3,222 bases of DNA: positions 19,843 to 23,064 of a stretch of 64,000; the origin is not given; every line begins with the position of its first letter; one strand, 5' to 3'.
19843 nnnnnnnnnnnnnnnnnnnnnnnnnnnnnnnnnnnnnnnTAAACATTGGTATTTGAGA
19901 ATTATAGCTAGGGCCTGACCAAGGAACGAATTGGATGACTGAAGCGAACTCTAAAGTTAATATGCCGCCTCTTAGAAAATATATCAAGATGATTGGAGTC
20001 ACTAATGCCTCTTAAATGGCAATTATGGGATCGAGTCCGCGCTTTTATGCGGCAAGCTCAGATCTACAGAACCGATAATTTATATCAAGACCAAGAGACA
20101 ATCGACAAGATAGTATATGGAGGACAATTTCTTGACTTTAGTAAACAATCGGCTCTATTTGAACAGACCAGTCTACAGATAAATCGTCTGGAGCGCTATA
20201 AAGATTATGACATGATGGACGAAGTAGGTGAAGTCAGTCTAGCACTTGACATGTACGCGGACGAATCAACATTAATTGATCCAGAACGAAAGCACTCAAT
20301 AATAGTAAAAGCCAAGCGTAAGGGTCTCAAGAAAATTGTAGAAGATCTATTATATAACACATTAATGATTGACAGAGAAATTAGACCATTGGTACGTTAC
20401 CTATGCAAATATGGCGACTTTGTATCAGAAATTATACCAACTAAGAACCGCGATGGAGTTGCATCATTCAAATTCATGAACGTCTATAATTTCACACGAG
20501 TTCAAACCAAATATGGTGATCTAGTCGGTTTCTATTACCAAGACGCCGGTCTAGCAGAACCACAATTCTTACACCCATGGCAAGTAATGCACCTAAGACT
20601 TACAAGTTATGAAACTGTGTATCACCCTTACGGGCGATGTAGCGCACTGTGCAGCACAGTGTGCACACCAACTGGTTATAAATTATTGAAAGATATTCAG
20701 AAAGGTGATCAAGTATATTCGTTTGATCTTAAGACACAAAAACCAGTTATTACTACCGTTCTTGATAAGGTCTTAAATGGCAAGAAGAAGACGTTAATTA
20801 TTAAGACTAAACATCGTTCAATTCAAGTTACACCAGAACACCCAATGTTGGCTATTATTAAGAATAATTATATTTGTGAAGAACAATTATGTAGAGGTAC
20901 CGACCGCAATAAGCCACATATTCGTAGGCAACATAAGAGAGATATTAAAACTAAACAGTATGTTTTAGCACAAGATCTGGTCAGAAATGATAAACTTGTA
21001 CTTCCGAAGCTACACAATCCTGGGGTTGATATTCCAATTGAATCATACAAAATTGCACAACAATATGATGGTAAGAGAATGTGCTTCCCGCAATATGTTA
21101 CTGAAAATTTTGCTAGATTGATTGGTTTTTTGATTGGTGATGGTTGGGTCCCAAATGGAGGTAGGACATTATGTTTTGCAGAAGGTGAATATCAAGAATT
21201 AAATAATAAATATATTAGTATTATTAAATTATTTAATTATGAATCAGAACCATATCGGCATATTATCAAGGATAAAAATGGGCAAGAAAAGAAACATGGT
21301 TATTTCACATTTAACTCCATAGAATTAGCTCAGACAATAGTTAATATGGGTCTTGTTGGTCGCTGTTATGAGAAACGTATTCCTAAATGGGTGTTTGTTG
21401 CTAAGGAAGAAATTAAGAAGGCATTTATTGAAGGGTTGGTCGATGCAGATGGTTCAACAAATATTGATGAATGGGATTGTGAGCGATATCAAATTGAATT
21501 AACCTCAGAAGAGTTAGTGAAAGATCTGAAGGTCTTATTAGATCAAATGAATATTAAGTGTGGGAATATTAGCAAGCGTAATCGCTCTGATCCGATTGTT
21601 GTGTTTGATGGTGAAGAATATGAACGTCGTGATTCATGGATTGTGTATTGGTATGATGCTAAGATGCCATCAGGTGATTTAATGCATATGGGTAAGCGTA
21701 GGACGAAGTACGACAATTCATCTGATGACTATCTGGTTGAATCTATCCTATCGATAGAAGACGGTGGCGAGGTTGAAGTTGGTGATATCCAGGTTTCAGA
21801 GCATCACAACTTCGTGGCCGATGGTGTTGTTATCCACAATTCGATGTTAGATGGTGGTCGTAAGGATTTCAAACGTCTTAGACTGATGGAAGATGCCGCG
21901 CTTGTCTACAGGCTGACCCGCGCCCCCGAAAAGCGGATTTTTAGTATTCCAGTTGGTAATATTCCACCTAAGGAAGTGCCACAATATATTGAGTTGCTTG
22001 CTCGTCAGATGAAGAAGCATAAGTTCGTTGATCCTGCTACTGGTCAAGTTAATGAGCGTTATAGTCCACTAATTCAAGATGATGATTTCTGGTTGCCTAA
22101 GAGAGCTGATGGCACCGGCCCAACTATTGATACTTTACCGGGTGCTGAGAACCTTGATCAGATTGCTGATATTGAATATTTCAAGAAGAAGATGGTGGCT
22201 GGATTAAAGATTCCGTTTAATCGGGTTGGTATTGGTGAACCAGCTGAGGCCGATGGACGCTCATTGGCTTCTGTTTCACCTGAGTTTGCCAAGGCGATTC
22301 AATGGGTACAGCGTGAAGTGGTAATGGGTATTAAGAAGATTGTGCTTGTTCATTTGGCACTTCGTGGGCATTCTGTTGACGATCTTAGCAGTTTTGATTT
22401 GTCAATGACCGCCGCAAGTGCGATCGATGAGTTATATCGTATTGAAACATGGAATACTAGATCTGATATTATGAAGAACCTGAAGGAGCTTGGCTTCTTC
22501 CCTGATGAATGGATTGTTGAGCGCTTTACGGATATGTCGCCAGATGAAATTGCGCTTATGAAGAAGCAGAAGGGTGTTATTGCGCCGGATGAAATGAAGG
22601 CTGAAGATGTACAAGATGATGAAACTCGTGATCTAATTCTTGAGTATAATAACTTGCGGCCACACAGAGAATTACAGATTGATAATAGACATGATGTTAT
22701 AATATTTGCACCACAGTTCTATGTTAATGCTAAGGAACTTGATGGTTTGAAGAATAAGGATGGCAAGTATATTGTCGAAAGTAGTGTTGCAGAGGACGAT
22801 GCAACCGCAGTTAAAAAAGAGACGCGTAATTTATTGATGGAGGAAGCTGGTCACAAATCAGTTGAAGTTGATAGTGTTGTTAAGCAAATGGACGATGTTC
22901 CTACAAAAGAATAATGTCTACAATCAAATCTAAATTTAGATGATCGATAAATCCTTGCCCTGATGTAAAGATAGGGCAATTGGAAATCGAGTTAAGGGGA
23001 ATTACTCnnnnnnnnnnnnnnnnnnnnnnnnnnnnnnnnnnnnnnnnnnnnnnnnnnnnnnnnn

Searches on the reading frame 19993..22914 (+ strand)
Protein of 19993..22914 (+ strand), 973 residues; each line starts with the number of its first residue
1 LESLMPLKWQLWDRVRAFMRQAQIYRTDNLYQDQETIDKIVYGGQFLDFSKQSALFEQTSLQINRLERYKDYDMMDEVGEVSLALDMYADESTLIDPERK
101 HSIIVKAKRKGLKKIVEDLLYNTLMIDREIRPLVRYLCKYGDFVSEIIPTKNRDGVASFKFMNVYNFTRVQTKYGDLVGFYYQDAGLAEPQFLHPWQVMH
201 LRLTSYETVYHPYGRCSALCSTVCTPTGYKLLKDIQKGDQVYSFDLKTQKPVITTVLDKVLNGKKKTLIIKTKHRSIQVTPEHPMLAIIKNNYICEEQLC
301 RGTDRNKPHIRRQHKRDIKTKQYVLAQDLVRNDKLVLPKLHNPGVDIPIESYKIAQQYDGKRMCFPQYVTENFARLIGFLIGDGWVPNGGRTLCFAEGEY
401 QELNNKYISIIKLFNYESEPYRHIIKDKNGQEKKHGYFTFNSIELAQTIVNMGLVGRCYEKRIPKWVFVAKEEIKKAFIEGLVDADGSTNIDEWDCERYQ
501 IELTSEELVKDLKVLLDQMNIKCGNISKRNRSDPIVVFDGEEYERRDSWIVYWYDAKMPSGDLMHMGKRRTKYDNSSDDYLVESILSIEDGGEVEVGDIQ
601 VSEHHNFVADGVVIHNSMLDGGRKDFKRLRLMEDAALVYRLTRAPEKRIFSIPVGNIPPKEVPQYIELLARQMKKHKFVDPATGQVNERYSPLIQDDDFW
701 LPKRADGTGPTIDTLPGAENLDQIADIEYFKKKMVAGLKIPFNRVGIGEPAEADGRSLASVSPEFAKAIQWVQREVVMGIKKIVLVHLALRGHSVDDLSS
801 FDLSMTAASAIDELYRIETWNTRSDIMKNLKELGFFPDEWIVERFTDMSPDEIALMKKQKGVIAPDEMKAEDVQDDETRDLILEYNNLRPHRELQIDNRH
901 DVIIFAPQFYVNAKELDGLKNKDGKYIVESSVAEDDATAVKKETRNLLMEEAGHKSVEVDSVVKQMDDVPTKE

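Call 94: search_protein_families(library=phrogs, proteins=[window:19993-22914:+], max_evalue=0.00001)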
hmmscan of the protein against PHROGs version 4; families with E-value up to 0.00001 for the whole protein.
window:19993-22914:+ (973 aa): 4 families
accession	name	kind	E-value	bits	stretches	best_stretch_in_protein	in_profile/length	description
phrog_213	-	head and packaging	1e-56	193.6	1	613-879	237-513/528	portal protein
phrog_4645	-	DNA, RNA and nucleotide metabolism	4.4e-09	36.9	1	358-532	94-267/308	endonuclease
phrog_30356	-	DNA, RNA and nucleotide metabolism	2.1e-08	33.7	0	215-287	384-452/823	helicase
phrog_19299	-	head and packaging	1.1e-06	28.4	0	368-516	149-290/702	terminase large subunit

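Call 95: search_protein_families(library=pfam, proteins=[window:19993-22914:+], max_evalue=0.001)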
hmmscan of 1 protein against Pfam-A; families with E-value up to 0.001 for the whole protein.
window:19993-22914:+ (973 aa): 5 families
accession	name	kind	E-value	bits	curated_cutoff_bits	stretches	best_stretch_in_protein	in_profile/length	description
PF07230.16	Portal_T4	-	3.7e-65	220.8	22.9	2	593-859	153-429/433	Bacteriophage T4-like portal protein (Gp20)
PF14890.11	Intein_splicing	-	2.3e-11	44.2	35.8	1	233-616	13-155/155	Intein splicing domain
PF14528.11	LAGLIDADG_3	-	2e-07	31.6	22.5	1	474-522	2-49/82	LAGLIDADG-like domain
PF01079.26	Hint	-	0.00038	20.5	29.7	1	214-324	11-114/213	Hint module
PF07591.16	PT-HINT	-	0.00053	20.7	27.7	0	223-304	2-86/137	Pretoxin HINT domain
